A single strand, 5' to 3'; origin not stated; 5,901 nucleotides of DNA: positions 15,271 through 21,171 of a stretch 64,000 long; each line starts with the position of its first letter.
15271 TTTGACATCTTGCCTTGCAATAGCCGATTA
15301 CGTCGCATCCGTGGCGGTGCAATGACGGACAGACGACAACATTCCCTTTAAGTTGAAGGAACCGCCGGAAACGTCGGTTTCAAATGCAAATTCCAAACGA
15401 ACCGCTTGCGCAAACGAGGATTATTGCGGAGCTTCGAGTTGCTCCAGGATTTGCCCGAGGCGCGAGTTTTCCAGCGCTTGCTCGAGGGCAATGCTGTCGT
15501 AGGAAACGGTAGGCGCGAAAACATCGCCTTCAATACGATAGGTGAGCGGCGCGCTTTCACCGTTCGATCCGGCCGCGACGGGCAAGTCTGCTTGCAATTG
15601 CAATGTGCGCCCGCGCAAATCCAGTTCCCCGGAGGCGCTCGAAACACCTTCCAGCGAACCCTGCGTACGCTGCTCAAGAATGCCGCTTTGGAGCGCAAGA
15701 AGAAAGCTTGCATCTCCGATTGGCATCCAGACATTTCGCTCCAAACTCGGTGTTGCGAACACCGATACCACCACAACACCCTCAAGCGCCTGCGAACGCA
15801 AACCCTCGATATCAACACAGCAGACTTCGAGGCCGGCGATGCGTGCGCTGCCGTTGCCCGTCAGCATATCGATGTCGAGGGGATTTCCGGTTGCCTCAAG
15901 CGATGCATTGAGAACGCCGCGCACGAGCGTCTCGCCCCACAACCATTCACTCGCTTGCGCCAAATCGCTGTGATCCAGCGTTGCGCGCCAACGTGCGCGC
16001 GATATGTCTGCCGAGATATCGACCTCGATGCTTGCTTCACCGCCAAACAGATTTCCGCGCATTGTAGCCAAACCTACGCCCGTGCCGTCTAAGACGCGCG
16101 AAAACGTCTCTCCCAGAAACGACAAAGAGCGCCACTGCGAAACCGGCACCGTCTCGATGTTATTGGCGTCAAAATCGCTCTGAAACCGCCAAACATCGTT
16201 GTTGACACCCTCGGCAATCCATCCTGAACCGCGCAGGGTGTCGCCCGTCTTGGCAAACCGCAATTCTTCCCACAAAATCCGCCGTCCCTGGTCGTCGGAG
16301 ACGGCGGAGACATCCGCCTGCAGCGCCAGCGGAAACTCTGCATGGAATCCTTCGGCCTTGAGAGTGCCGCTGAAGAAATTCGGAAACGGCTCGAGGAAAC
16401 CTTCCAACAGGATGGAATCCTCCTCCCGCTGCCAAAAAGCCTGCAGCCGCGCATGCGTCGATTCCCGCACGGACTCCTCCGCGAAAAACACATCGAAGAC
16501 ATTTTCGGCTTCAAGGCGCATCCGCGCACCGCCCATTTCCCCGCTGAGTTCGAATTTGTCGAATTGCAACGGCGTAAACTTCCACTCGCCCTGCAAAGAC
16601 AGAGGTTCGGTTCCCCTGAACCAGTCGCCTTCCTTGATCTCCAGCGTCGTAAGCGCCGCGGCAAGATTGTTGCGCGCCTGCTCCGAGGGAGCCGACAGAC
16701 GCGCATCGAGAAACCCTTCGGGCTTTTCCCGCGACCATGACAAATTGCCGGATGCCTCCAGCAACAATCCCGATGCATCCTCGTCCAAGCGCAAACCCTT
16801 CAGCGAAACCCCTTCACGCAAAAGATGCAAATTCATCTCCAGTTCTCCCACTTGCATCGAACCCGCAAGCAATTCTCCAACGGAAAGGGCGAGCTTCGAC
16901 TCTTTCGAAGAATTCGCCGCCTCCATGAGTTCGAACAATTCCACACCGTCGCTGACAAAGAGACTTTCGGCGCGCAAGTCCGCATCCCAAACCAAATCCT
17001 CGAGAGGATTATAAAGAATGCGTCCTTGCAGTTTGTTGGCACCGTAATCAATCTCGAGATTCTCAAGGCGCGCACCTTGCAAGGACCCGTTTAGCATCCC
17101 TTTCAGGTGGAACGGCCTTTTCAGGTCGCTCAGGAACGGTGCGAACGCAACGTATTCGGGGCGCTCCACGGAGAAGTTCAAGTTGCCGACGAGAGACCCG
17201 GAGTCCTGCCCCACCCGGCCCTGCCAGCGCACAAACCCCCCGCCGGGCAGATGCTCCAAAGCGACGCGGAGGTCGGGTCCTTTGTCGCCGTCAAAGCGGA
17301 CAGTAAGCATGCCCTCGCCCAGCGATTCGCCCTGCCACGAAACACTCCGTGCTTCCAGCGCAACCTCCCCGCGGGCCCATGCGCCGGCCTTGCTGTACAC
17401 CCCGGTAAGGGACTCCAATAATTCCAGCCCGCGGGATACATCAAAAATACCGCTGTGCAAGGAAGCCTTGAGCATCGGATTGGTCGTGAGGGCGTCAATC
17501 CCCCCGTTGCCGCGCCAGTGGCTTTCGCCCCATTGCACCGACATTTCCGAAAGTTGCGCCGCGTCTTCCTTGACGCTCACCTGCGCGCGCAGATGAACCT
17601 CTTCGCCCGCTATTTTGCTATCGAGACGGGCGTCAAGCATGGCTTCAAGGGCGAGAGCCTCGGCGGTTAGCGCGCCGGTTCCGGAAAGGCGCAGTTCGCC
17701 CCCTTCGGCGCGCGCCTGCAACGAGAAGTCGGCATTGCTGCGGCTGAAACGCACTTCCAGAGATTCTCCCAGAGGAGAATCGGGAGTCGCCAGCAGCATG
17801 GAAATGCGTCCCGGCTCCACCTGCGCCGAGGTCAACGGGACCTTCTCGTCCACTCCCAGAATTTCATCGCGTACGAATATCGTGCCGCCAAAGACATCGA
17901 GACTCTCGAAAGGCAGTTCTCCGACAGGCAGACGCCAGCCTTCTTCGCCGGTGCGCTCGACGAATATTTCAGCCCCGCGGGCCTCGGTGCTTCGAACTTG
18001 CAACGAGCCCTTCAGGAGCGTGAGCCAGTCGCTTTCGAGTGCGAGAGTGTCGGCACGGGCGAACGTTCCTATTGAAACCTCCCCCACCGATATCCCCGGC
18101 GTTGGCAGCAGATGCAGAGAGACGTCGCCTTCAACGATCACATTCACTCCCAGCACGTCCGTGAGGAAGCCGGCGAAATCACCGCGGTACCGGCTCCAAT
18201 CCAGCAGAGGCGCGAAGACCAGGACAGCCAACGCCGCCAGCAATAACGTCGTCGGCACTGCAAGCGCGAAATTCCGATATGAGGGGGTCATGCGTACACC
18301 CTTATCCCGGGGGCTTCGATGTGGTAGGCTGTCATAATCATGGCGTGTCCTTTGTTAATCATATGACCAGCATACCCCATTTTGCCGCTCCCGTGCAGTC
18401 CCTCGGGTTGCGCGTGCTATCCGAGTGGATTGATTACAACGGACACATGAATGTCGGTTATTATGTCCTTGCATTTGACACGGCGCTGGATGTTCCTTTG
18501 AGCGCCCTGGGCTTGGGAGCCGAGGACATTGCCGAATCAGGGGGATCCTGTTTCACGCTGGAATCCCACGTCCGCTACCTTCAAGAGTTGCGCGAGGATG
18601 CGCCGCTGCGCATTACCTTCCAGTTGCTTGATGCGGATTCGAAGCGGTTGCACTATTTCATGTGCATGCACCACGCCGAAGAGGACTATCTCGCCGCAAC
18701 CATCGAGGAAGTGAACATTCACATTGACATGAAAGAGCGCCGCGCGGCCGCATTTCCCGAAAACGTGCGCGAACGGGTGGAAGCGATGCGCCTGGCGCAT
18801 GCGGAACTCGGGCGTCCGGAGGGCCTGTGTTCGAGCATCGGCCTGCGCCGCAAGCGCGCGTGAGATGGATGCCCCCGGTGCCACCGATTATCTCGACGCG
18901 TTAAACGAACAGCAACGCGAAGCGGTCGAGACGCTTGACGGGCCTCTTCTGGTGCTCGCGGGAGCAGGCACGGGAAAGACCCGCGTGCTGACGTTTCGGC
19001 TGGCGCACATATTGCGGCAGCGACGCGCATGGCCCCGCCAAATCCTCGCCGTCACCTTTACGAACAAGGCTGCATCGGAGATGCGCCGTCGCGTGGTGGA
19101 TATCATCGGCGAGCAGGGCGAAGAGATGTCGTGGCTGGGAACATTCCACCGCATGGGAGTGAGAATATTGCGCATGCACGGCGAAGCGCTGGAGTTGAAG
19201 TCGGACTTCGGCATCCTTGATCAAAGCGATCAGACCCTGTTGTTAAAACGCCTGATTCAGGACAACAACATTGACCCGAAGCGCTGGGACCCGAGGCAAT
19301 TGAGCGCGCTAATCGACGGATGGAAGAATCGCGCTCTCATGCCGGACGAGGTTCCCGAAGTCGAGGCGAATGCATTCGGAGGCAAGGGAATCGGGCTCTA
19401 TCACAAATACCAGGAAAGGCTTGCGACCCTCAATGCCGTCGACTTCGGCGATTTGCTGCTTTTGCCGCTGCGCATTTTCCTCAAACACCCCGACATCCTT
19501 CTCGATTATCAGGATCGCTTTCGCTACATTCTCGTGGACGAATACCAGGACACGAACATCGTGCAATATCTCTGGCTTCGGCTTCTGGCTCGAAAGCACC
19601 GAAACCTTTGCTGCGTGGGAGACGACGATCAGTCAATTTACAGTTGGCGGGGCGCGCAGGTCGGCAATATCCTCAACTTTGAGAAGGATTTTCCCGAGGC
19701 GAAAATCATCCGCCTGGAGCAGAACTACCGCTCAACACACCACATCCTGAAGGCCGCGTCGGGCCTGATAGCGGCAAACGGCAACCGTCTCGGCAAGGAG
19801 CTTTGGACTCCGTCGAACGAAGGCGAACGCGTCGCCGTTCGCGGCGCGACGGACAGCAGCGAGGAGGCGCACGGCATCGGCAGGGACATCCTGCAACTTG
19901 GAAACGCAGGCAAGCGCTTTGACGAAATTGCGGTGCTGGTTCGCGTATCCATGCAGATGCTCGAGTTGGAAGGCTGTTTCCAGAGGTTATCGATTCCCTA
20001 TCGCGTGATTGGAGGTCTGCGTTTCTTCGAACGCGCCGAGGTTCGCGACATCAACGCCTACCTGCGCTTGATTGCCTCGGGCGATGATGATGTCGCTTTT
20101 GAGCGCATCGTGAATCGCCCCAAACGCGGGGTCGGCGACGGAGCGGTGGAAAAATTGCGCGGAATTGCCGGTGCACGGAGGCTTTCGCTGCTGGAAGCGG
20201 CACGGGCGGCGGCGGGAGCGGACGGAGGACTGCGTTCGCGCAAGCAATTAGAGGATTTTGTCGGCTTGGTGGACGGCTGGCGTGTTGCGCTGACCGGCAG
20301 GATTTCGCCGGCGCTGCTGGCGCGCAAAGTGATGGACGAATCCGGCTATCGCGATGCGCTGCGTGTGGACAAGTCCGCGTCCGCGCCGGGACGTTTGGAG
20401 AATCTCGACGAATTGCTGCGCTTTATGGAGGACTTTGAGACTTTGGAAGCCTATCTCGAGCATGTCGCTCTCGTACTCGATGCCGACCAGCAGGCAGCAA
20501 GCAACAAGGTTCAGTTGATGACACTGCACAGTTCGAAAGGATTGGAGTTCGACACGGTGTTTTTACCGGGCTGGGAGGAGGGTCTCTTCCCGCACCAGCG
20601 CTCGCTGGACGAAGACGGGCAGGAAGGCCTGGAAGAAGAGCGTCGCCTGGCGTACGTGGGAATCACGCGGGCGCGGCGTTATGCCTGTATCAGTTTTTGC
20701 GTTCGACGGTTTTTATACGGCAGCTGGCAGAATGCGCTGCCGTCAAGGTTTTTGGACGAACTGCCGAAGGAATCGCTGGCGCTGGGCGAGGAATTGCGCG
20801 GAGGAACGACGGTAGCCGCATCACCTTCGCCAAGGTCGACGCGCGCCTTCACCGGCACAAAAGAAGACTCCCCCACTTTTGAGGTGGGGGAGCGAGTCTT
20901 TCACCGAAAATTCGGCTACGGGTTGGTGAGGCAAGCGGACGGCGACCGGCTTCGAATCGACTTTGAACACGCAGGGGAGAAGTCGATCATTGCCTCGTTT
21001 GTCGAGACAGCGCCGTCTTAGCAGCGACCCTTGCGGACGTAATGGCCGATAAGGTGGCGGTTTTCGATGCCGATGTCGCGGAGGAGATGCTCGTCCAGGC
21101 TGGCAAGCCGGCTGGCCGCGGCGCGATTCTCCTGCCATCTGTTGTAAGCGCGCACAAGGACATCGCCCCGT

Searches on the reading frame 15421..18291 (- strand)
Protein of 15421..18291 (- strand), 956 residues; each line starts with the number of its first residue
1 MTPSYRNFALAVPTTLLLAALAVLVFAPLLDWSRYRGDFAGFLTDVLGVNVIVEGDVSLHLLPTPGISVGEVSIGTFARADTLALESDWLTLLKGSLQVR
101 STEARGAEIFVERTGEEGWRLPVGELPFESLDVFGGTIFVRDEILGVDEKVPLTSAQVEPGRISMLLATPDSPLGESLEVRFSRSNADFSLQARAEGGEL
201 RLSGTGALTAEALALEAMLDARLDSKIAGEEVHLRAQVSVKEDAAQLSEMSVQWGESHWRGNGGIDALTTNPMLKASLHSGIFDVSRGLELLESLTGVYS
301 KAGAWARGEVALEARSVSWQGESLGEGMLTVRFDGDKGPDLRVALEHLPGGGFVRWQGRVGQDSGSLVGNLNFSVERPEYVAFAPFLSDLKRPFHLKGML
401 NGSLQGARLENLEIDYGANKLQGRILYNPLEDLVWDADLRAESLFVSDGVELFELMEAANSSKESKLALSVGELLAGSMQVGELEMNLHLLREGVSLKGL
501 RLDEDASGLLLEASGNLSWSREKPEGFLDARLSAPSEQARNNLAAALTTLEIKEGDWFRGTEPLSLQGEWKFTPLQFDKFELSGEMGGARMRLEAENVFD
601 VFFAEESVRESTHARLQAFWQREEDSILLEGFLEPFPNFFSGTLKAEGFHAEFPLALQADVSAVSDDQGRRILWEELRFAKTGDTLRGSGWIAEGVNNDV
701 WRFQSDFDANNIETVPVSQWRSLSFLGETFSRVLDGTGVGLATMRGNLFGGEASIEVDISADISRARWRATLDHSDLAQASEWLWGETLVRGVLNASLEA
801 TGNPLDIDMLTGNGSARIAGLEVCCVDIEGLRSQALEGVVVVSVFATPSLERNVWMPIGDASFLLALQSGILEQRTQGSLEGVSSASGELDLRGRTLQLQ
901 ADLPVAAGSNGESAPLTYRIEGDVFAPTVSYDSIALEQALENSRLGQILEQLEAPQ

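Call 86: search_protein_families(library=pfam, proteins=[window:15421-18291:-], max_evalue=0.00001)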
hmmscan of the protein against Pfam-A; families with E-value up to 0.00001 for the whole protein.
window:15421-18291:- (956 aa): 2 families
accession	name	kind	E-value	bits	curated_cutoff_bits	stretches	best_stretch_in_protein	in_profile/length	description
PF13116.12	YhdP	-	2.2e-08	33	46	0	412-586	911-1076/1224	YhdP protein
PF05170.20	AsmA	-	1.6e-06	27.7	29.8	0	8-115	7-121/607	AsmA family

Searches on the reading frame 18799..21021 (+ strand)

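Call 86: search_protein_families(library=pfam, proteins=[window:18799-21021:+], max_evalue=0.00001)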
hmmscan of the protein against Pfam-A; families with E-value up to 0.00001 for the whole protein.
window:18799-21021:+ (740 aa): 5 families
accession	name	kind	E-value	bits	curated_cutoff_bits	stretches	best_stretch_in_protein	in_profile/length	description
PF00580.27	UvrD-helicase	-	6.7e-89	298.6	23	1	35-299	1-271/271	UvrD/REP helicase N-terminal domain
PF13361.12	UvrD_C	-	3e-65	221.4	25.6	2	304-453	1-150/350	UvrD-like helicase C-terminal domain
PF13245.12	AAA_19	-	1.1e-20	74.6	25.1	1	39-282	1-132/134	AAA domain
PF13604.12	AAA_30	-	1.7e-07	31.6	27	0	35-98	2-65/191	AAA domain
PF13538.12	UvrD_C_2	-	2.4e-07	30.9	27.4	0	573-629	4-49/52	UvrD-like helicase C-terminal domain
